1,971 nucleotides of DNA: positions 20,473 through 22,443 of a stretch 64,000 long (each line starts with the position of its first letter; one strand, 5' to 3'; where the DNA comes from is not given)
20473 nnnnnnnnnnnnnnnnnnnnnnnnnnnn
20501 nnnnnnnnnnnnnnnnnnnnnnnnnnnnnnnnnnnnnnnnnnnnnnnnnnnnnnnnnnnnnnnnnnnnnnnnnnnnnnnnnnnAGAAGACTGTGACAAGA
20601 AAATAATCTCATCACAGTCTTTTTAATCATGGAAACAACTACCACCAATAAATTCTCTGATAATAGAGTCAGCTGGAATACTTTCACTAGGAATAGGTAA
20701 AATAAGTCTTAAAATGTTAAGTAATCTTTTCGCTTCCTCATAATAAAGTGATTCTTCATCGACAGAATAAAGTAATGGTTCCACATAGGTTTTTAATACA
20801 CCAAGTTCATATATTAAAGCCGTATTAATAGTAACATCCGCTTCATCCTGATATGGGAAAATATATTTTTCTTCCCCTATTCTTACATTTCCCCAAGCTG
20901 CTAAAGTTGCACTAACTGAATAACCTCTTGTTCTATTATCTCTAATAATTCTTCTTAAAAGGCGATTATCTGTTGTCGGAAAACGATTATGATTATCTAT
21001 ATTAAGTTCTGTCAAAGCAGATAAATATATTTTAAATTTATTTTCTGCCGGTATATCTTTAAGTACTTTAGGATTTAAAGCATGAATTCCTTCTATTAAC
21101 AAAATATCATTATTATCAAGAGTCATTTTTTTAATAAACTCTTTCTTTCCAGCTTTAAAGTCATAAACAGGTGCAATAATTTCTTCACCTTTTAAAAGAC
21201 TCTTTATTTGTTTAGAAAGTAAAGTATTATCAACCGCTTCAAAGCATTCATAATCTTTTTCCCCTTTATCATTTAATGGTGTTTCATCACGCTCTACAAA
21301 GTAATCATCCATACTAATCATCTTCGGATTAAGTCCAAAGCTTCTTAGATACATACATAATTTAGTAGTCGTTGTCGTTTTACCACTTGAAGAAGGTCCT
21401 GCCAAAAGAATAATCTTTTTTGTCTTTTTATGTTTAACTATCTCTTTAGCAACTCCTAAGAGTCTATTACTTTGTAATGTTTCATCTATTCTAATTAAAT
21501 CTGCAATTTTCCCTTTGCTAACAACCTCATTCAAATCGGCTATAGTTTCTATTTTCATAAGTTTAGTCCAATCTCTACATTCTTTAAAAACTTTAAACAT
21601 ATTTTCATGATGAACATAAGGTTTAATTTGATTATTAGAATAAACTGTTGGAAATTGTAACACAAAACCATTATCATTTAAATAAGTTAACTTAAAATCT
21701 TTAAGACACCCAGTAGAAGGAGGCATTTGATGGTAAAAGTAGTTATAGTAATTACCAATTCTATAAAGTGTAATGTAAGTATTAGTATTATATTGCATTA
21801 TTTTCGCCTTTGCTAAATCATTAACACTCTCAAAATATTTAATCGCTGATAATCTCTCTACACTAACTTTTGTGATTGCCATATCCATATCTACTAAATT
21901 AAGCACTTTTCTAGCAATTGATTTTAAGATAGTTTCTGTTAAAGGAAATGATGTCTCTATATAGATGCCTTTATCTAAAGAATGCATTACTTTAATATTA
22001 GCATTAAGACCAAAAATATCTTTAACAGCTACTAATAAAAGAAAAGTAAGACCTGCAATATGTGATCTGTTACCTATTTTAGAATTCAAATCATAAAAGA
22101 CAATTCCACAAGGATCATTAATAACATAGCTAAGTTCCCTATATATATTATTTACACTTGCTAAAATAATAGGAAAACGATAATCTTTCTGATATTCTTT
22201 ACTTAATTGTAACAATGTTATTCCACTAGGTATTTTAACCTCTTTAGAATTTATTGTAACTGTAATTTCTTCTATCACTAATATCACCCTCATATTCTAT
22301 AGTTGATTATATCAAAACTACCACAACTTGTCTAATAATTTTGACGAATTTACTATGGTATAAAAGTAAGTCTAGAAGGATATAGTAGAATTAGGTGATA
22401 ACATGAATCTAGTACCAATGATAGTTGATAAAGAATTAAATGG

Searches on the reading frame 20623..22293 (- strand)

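Call 7: search_protein_families(library=pfam, proteins=[window:20623-22293:-], max_evalue=0.01)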
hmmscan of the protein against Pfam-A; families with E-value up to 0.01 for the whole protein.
window:20623-22293:- (556 aa): 4 families
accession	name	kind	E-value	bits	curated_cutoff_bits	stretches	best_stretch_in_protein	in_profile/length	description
PF00485.24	PRK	-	1.7e-20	74.1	22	1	294-490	1-188/196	Phosphoribulokinase / Uridine kinase family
PF00448.28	SRP54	-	0.00023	21.3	22.7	1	293-331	2-40/196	SRP54-type protein, GTPase domain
PF20720.3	nSTAND3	-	0.00056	20.1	27.2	1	283-325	8-50/155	Novel STAND NTPase 3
PF01591.24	6PF2K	-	0.0012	18.6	27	1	287-354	8-69/223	6-phosphofructo-2-kinase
